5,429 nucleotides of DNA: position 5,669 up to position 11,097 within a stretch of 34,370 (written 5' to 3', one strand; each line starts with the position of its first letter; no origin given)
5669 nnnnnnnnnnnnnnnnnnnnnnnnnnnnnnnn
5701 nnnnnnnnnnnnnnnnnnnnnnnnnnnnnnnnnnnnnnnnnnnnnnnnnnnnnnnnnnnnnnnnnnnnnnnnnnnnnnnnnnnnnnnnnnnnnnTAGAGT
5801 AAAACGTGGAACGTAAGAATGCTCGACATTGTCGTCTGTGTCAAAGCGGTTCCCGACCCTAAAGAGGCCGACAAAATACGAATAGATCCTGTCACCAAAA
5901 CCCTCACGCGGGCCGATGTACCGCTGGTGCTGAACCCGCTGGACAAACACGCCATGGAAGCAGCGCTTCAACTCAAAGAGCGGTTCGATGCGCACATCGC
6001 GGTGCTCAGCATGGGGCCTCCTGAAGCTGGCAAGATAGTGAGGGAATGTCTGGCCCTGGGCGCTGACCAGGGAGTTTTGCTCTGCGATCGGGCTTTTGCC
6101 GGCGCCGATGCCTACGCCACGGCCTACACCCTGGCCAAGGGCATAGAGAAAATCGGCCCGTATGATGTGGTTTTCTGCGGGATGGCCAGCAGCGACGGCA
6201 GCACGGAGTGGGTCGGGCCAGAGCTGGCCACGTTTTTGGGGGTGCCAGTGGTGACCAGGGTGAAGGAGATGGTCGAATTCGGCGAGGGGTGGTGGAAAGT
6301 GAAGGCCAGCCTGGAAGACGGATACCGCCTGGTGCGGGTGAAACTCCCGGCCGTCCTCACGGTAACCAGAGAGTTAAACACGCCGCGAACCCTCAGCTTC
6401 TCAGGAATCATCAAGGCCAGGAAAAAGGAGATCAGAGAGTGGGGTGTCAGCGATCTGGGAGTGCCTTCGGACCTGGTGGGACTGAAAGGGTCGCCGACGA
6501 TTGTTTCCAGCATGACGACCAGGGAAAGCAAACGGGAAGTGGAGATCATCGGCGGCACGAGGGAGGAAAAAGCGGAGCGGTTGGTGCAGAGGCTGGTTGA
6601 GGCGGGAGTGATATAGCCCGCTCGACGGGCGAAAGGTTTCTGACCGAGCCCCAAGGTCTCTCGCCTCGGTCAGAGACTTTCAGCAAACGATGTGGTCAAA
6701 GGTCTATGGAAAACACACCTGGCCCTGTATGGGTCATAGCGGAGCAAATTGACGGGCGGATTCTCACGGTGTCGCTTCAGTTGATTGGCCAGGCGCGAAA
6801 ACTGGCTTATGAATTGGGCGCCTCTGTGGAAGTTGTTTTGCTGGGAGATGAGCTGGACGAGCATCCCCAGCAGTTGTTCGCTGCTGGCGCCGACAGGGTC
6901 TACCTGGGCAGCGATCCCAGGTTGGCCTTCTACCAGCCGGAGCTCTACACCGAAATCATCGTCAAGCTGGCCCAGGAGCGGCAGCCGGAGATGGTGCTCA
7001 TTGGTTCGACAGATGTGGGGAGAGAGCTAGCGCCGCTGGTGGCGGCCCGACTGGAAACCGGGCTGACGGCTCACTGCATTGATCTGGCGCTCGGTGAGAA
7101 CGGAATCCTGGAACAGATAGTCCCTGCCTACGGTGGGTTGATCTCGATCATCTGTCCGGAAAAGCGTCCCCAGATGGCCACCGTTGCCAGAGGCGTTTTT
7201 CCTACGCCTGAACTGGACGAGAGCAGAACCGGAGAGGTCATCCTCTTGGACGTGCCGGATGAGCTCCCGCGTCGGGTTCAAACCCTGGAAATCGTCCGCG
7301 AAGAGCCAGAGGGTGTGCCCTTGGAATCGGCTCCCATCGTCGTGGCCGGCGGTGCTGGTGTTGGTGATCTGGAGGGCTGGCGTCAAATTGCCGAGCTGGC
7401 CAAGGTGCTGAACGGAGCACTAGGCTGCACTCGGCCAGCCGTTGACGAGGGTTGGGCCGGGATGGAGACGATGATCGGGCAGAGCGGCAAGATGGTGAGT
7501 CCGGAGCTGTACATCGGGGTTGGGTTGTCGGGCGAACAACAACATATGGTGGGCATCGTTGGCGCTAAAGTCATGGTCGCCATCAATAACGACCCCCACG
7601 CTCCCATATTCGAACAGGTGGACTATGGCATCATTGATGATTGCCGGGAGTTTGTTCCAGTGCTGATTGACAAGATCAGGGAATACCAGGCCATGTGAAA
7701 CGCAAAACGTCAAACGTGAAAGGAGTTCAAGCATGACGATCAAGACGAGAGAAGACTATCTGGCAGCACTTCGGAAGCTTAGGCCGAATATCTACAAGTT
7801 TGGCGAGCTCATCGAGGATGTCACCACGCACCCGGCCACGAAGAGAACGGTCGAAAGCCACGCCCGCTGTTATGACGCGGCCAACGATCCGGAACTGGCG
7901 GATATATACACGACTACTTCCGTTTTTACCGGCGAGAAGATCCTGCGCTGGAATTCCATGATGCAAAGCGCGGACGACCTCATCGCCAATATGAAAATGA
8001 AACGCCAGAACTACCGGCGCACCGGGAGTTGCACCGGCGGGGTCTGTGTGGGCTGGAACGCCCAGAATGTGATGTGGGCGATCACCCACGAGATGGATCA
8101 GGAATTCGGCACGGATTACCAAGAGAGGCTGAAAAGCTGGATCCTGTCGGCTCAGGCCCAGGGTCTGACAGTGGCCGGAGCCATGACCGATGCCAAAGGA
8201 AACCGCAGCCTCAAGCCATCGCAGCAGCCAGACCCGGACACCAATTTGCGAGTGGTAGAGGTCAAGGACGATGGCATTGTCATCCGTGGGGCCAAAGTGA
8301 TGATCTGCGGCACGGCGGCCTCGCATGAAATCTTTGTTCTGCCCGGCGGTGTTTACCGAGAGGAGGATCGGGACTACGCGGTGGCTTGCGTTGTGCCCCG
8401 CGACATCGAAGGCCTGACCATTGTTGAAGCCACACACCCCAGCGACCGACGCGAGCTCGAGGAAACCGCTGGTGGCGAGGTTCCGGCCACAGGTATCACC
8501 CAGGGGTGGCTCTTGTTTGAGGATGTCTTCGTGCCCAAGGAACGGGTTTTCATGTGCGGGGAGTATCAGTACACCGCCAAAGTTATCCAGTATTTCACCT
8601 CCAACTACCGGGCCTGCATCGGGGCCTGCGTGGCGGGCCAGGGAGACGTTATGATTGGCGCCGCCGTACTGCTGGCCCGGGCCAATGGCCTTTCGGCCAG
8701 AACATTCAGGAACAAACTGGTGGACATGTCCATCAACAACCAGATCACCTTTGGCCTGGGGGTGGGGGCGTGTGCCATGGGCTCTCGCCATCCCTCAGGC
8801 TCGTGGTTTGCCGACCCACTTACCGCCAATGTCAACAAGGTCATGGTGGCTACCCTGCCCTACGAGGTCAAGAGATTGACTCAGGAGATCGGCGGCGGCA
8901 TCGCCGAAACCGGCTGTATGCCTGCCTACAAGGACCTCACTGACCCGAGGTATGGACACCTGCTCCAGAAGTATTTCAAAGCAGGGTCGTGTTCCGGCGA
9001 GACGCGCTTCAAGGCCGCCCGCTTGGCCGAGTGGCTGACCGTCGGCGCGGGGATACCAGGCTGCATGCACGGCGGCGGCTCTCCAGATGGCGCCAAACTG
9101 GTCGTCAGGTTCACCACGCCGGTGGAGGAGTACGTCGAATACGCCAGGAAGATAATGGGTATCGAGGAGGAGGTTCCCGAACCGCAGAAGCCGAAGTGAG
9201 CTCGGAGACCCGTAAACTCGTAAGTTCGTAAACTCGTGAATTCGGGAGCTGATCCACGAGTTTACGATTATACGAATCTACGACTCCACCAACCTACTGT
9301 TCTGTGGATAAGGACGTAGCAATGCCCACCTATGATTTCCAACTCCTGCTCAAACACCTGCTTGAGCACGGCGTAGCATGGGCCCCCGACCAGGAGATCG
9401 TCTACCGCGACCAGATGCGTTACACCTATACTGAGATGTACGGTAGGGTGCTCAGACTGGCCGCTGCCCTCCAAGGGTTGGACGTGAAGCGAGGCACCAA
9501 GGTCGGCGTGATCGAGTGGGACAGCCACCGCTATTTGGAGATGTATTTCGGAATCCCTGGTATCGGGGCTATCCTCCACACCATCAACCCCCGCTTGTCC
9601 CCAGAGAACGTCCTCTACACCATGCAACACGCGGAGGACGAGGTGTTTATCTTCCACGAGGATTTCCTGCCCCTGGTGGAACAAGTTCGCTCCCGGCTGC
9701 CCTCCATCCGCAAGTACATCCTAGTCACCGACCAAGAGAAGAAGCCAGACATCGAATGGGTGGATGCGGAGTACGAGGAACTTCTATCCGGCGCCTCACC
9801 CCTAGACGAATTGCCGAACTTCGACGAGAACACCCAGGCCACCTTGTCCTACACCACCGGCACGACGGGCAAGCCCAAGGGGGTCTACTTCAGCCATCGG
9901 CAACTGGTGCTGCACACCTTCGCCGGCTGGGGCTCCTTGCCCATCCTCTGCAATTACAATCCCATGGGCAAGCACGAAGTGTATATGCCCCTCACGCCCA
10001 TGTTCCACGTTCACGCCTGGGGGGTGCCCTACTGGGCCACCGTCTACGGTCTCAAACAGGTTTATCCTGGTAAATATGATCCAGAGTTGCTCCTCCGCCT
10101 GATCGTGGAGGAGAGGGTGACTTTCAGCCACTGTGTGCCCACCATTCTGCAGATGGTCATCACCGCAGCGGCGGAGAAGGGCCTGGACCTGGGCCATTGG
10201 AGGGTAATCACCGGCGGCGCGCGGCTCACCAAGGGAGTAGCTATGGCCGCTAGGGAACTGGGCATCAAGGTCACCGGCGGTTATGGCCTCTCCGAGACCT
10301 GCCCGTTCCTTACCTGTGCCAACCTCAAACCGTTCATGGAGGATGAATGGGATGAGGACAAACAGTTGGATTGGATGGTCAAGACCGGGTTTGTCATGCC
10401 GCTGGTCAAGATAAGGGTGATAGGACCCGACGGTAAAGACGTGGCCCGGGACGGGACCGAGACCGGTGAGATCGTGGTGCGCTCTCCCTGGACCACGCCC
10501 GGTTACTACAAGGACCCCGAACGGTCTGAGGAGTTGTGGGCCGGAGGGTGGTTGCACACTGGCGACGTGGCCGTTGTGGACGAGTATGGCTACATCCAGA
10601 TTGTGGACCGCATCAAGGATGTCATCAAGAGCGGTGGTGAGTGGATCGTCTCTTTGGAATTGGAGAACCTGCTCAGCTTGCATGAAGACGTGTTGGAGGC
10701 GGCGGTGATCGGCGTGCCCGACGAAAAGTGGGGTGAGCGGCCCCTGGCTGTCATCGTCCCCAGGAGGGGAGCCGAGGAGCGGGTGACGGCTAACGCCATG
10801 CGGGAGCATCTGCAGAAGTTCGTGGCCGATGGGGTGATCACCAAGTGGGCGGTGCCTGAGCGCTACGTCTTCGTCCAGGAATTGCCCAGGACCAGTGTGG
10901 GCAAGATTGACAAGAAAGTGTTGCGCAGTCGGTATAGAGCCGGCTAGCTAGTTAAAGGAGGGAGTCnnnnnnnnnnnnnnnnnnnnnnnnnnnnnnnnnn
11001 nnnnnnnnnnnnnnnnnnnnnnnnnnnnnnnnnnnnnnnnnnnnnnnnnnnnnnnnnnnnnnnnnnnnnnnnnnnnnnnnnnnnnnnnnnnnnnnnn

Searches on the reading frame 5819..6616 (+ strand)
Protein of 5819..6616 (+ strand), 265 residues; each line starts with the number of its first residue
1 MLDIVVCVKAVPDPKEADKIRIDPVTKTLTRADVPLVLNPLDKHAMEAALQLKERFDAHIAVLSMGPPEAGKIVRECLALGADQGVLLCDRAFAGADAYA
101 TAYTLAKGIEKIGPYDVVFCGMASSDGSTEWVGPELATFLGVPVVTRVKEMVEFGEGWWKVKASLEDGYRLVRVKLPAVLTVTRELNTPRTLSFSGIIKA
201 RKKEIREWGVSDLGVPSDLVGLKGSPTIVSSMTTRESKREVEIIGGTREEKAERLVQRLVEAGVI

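Call 5: search_protein_families(library=pfam, proteins=[window:5819-6616:+])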
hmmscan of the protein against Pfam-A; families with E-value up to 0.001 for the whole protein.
window:5819-6616:+ (265 aa): 1 family
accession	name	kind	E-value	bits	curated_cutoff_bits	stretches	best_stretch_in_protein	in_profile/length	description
PF01012.27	ETF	-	5.8e-38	130.9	26.7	1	28-212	3-180/181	Electron transfer flavoprotein domain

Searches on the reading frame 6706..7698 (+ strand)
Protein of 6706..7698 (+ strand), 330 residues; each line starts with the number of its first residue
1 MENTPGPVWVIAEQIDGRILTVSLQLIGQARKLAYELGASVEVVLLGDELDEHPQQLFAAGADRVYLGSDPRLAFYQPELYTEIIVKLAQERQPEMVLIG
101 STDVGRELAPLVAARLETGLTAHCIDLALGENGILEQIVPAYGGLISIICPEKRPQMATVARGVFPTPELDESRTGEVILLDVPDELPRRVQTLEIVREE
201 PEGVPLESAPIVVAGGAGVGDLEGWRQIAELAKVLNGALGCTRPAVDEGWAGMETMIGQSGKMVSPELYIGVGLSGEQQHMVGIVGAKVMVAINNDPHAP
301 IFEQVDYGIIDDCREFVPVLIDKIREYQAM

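Call 5: search_protein_families(library=pfam, proteins=[window:6706-7698:+])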
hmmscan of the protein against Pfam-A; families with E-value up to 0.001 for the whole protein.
window:6706-7698:+ (330 aa): 2 families
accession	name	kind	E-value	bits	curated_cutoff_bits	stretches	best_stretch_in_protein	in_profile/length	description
PF01012.27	ETF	-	4e-40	138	26.7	1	8-185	1-180/181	Electron transfer flavoprotein domain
PF00766.25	ETF_alpha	-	5.8e-29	100.3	27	1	206-284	2-80/81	Electron transfer flavoprotein FAD-binding domain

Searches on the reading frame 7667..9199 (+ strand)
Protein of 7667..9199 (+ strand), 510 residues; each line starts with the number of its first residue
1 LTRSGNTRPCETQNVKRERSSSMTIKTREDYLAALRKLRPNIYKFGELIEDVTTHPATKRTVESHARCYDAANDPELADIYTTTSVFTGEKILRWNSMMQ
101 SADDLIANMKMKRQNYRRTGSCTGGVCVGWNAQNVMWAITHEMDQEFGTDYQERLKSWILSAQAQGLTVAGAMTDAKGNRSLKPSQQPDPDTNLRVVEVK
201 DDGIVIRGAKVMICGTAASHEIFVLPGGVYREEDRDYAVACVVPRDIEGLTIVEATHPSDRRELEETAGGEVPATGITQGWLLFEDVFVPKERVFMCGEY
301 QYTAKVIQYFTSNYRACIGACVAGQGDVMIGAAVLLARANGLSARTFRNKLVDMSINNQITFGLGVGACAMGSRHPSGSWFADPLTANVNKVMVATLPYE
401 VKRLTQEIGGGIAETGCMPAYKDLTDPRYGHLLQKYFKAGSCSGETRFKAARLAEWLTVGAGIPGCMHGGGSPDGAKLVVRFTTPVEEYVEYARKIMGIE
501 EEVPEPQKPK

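Call 5: search_protein_families(library=pfam, proteins=[window:7667-9199:+])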
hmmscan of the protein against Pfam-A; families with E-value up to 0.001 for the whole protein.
window:7667-9199:+ (510 aa): 2 families
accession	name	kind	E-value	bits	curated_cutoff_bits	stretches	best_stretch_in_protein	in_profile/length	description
PF11794.13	HpaB_N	-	5.9e-79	265.9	35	1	27-296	1-270/270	4-hydroxyphenylacetate 3-hydroxylase N terminal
PF03241.18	HpaB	-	9.4e-39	133.1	25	1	305-497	3-201/202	4-hydroxyphenylacetate 3-hydroxylase C terminal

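Call 53: search_protein_families(library=ncbifam, proteins=[window:7667-9199:+], max_evalue=1e-30)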
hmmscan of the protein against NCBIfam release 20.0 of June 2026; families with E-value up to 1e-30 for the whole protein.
window:7667-9199:+ (510 aa): 1 family
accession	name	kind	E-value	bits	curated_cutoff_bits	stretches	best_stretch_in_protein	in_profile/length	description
TIGR02309.1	HpaB-1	equivalog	4.2e-34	118.5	480.2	1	26-458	2-431/477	4-hydroxyphenylacetate 3-monooxygenase, oxygenase component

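Call 57: search_solved_structures(query=window:7667-9199:+, max_evalue=1e-10, show_alignments=1)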
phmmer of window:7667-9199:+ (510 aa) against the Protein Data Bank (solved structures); distinct sequences matched with E-value up to 1e-10: 15.
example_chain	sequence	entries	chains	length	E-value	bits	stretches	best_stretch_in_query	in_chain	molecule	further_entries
1u8v_A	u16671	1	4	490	4.2e-92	312.5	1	26-499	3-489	Gamma-aminobutyrate metabolism dehydratase/isomerase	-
6vjr_A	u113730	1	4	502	1.7e-85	290.7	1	24-508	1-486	Vinylacetyl-CoA Delta-isomerase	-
2yyg_A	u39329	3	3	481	8.9e-24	87.1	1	26-459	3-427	4-hydroxyphenylacetate-3-hydroxylase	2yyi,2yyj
2yyk_A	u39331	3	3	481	2.7e-23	85.5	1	26-459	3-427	4-hydroxyphenylacetate-3-hydroxylase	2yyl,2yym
9lft_A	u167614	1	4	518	1.8e-22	82.9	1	24-302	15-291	4-Hydroxyphenylacetate-3-monooxygenase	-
4oo2_A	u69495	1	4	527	5.1e-20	74.7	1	17-465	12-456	Chlorophenol-4-monooxygenase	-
6b1b_A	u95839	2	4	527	3.2e-18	68.8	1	19-462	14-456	4-hydroxyphenylacetate 3-monooxygenase, oxygenase subunit | 4-hydroxyphenylacetate 3-monooxygenase oxygenase component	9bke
6eb0_A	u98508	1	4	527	4.3e-18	68.4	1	19-462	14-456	4-hydroxyphenylacetate 3-monooxygenase, oxygenase subunit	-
6qyh_A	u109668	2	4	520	4.5e-18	68.3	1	19-462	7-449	4-hydroxyphenylacetate 3-monooxygenase oxygenase component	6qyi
7dbw_C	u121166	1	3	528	3e-14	55.7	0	26-100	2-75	4-hydroxyphenylacetate 3-hydroxylase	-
9j9j_A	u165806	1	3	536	3.1e-14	55.6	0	26-100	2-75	4-nitrophenol 4-monooxygenase/4-nitrocatechol 2-monooxygenase, oxygenase component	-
4g5e_A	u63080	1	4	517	1.3e-13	53.6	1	25-343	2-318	2,4,6-Trichlorophenol 4-monooxygenase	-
7e8q_A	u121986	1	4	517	4.7e-13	51.7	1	25-341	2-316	Chlorophenol monooxygenase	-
6jhm_A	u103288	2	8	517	4.7e-13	51.7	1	25-341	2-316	Chlorophenol monooxygenase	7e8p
3hwc_A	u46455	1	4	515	1.5e-12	50.1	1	26-343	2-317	Chlorophenol-4-monooxygenase component 2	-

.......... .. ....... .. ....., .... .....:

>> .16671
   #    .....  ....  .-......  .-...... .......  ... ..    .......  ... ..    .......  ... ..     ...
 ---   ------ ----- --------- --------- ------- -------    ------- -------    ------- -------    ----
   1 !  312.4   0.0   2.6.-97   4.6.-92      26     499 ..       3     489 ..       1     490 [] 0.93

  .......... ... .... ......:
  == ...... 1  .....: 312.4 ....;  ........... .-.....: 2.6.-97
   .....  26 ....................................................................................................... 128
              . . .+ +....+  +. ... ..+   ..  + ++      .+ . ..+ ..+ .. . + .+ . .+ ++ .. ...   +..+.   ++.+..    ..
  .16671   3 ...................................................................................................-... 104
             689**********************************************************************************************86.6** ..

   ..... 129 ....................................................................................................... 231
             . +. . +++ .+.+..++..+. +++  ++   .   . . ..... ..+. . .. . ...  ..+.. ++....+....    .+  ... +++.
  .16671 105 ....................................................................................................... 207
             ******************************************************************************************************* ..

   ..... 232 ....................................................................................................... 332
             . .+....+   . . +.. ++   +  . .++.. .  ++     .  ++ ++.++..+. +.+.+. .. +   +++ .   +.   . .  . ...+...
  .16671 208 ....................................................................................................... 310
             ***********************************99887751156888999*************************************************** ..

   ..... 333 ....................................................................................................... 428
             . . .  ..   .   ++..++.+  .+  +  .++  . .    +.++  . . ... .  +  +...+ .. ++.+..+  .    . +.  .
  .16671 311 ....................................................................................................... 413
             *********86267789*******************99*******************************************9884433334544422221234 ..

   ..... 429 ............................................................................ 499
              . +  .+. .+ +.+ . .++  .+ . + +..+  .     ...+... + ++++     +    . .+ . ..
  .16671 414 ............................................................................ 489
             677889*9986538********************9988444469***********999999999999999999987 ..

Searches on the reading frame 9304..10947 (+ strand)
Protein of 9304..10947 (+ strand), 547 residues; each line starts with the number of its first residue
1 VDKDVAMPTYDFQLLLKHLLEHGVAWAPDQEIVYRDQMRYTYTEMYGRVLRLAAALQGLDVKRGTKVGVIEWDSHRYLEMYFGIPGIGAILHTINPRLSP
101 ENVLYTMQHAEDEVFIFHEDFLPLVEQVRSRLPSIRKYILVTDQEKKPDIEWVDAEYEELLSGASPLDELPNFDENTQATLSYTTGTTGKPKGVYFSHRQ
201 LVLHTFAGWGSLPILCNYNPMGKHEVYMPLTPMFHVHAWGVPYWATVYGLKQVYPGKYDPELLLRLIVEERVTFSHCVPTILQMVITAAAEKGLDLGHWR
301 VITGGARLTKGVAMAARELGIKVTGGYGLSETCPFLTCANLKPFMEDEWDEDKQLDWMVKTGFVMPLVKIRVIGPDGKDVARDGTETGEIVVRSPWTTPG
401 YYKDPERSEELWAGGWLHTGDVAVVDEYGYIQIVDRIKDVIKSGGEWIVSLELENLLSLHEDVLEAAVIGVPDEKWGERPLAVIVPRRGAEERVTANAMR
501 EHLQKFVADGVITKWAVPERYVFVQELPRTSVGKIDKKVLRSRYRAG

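Call 5: search_protein_families(library=pfam, proteins=[window:9304-10947:+])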
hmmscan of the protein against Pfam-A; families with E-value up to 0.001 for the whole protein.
window:9304-10947:+ (547 aa): 2 families
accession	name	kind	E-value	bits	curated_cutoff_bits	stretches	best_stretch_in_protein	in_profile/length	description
PF00501.34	AMP-binding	-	7.7e-72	242.6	29.9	1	24-402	5-384/384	AMP-binding enzyme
PF13193.12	AMP-binding_C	-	9.2e-20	71.8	24.5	1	452-534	1-76/76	AMP-binding enzyme C-terminal domain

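Call 53: search_protein_families(library=ncbifam, proteins=[window:9304-10947:+], max_evalue=1e-30)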
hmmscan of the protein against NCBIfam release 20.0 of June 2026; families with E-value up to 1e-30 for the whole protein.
window:9304-10947:+ (547 aa): 56 families (the best 25 are shown)
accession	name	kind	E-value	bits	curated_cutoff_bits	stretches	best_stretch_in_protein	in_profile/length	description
NF004837.0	PRK06187.1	subfamily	2.2e-187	623.5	476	1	10-546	4-524/531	long-chain-fatty-acid--CoA ligase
NF005426.0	PRK07008.1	equivalog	4.7e-137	457.9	822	1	10-545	10-536/545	3-(methylthio)propionyl-CoA ligase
NF004674.0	PRK06018.1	subfamily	1.6e-129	433.1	766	1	11-545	7-535/544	long-chain-fatty-acid--CoA ligase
NF006020.0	PRK08162.1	subfamily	5.4e-102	341.9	677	1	24-545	29-539/545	acyl-CoA synthetase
NF004143.0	PRK05620.1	equivalog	1.2e-83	281.4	852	1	14-547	10-558/576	long-chain fatty-acid--CoA ligase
NF006182.0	PRK08316.1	subfamily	1.9e-80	270.9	663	1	17-545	14-518/523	fatty acyl-CoA synthetase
NF005307.0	PRK06839.1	equivalog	6.5e-74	249.3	748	1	25-541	13-490/496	o-succinylbenzoate--CoA ligase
NF004114.0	PRK05605.1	equivalog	7.2e-67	226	766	1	168-542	213-567/575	long-chain-fatty-acid--CoA ligase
NF004797.0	PRK06145.1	equivalog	1.2e-66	225.1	850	1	29-545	17-496/499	acyl-CoA synthetase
NF005857.1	PRK07786.1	exception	2.5e-66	224.2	733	1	37-544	32-512/513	fatty-acid--CoA ligase FadD5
NF002966.0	PRK03640.1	equivalog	1.3e-65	221.9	556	1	19-543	7-479/483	o-succinylbenzoate--CoA ligase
NF005801.1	PRK07656.1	equivalog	3.1e-65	220.7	657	1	27-541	14-500/500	FadD3 family acyl-CoA ligase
NF009233.0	PRK12583.1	subfamily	1.2e-64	218.7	832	1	18-542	22-548/558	fatty acid CoA ligase family protein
NF005676.0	PRK07470.1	equivalog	5.2e-64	216.8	774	1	16-543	22-528/544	acyl-CoA synthetase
NF004808.0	PRK06155.1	equivalog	8.6e-61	205.8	722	1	15-542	22-520/542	ATP-dependent acyl-CoA ligase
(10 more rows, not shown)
